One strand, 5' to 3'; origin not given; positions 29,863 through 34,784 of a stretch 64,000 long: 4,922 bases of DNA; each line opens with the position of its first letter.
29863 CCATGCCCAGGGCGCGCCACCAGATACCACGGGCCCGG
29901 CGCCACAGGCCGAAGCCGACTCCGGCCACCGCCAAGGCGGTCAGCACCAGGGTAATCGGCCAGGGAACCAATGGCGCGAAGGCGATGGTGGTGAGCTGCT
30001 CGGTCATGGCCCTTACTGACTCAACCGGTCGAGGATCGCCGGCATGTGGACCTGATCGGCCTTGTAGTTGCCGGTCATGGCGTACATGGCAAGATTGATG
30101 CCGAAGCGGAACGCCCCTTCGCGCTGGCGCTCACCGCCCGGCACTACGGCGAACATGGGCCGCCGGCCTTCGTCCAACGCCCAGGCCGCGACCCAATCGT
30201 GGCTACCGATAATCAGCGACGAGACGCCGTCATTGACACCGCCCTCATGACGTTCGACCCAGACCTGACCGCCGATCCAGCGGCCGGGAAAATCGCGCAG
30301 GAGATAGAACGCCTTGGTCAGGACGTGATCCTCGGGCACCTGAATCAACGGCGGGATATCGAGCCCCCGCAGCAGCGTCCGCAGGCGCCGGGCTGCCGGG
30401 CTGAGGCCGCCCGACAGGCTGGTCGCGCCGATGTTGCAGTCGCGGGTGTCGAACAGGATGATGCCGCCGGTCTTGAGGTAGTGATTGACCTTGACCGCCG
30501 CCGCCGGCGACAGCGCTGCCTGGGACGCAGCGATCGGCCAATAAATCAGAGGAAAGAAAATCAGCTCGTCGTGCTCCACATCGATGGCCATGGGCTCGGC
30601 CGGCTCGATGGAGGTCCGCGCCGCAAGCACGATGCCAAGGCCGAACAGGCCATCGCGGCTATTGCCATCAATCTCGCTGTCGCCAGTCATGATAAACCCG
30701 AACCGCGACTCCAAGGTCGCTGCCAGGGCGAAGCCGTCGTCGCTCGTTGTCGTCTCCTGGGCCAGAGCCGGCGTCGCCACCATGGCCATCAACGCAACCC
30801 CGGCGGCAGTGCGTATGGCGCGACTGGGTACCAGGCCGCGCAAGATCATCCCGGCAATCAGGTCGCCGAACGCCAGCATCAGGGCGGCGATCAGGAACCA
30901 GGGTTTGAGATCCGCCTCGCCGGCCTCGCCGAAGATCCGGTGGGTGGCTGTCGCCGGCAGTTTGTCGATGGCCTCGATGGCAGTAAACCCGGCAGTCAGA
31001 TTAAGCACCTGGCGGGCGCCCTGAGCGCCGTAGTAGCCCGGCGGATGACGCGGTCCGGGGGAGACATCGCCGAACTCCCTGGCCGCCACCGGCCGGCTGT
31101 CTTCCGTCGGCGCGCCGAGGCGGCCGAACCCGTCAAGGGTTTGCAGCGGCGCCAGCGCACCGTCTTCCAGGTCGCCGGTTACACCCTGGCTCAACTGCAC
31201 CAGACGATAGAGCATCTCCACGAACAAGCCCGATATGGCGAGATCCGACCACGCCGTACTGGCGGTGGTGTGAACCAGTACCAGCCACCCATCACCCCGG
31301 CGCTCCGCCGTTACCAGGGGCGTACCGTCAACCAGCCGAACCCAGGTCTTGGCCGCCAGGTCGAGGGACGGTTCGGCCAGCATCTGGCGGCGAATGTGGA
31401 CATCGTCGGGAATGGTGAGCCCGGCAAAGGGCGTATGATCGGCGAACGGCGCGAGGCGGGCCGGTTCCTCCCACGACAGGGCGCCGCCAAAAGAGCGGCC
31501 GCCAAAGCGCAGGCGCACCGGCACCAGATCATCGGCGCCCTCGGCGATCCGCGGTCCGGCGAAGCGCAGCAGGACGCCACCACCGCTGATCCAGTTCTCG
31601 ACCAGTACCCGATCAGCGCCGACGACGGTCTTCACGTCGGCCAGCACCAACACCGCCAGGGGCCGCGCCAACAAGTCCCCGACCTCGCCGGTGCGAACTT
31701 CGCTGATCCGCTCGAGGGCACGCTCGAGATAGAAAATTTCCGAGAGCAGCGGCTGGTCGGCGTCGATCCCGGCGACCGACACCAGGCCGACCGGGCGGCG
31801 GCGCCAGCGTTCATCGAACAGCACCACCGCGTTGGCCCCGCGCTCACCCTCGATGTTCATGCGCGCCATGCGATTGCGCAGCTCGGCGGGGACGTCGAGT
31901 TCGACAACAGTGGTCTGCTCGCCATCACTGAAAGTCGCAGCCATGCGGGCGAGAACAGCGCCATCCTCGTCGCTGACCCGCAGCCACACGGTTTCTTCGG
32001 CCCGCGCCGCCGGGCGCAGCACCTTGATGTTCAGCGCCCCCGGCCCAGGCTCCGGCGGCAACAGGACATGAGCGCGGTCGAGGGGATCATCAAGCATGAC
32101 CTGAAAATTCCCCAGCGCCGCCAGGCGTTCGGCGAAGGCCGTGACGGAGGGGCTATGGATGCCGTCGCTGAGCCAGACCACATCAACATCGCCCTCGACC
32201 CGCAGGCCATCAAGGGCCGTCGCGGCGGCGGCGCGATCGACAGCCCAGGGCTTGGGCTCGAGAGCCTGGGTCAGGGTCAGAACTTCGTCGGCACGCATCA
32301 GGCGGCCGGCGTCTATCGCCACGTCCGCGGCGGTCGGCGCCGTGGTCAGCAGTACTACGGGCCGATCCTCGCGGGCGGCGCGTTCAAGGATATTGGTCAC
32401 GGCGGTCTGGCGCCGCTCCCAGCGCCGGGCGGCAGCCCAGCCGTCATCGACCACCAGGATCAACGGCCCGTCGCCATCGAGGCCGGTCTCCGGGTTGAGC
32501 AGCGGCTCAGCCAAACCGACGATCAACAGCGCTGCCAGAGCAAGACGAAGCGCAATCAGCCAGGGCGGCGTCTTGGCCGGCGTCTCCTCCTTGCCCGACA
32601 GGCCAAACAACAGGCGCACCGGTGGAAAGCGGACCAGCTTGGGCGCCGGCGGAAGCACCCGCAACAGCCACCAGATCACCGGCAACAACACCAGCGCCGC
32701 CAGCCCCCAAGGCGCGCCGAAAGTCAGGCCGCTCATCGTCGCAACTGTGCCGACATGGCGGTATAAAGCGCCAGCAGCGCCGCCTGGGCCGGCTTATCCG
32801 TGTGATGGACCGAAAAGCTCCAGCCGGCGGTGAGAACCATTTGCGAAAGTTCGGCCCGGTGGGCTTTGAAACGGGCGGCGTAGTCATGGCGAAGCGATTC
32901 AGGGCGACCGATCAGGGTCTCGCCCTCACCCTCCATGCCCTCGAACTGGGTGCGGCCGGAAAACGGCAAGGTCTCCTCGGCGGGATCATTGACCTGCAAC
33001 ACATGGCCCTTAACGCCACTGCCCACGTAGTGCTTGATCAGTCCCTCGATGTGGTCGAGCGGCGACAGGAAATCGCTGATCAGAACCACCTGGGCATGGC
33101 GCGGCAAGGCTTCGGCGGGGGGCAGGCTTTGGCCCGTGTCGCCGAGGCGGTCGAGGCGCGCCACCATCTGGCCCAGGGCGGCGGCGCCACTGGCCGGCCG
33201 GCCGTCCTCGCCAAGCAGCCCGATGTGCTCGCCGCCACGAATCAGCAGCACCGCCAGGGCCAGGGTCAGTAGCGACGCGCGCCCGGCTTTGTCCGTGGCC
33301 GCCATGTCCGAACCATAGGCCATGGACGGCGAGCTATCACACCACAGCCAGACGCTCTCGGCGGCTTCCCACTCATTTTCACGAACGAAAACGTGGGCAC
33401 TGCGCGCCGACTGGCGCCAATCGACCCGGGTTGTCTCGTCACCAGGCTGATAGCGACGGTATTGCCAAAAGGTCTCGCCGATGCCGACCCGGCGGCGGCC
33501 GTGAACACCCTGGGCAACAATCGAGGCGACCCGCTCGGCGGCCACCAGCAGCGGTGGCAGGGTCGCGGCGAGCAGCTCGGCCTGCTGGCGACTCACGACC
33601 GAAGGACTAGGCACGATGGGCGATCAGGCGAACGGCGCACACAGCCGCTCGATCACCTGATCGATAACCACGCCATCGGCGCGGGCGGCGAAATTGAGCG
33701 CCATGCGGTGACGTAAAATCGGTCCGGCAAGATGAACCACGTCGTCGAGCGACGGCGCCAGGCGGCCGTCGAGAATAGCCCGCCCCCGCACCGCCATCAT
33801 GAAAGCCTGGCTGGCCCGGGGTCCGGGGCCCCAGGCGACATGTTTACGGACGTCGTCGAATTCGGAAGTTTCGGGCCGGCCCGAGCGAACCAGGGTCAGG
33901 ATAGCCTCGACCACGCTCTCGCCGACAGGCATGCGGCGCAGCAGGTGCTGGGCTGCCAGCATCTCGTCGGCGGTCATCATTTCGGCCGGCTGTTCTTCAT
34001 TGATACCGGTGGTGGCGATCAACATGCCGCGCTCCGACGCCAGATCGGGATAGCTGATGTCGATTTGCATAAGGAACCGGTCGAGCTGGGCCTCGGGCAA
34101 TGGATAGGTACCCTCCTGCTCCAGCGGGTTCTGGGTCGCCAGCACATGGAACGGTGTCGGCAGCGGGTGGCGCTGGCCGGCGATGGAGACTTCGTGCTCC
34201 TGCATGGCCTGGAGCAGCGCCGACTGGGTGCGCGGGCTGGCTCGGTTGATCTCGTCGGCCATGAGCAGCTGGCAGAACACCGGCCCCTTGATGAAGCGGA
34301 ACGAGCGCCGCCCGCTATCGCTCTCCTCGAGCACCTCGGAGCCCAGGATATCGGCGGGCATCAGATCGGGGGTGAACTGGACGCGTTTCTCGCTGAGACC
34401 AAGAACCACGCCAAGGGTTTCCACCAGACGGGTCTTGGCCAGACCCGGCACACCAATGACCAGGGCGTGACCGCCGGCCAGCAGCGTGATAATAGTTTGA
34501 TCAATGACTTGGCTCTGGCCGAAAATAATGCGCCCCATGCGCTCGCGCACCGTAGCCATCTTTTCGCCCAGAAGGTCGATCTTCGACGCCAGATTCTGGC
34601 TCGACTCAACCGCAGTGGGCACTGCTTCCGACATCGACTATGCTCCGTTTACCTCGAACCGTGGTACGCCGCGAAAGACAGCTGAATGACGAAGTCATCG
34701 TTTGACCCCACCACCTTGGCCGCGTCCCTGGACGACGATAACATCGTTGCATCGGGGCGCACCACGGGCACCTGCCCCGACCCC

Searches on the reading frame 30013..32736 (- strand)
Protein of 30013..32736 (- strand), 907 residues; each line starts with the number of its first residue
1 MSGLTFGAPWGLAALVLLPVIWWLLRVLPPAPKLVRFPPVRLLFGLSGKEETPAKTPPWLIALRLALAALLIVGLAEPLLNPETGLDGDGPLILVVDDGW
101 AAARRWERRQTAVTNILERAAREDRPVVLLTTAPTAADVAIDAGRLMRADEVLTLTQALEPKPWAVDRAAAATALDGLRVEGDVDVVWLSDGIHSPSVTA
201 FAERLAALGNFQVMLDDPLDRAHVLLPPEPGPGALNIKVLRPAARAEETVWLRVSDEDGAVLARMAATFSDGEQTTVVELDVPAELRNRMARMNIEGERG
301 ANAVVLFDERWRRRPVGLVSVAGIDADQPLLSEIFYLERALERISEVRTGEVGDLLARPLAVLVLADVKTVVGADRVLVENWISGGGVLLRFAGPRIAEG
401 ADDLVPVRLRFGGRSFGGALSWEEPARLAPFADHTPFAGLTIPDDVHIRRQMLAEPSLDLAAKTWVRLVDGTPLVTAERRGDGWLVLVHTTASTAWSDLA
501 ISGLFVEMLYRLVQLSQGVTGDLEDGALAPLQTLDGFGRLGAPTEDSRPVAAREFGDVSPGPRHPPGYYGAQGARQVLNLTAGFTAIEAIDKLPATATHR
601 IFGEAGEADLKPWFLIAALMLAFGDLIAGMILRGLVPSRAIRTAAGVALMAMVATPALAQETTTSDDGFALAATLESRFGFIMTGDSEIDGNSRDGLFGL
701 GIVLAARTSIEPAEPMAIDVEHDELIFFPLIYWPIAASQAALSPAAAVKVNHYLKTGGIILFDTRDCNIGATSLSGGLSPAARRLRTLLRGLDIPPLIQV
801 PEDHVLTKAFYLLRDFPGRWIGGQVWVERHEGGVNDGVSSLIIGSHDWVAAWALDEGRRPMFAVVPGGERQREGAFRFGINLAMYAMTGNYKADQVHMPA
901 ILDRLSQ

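Call 7: search_protein_families(library=ncbifam, proteins=[window:30013-32736:-], max_evalue=0.00001)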
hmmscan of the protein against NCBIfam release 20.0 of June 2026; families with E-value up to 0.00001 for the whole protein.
window:30013-32736:- (907 aa): 1 family
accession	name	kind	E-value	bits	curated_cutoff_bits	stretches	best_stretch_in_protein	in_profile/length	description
TIGR02226.1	two_anch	domain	1.1e-16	60.8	23.05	1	4-83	1-81/82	N-terminal double-transmembrane domain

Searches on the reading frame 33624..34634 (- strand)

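Call 7: search_protein_families(library=ncbifam, proteins=[window:33624-34634:-], max_evalue=0.00001)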
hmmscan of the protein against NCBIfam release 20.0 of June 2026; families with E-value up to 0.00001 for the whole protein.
window:33624-34634:- (336 aa): 2 families
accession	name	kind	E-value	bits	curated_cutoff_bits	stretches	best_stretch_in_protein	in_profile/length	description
TIGR02640.1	gas_vesic_GvpN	equivalog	2.4e-07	30.5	266.8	1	124-221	109-210/262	gas vesicle protein GvpN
TIGR02031.1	BchD-ChlD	equivalog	4.5e-06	25.6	499.55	1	122-244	93-219/608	magnesium chelatase ATPase subunit D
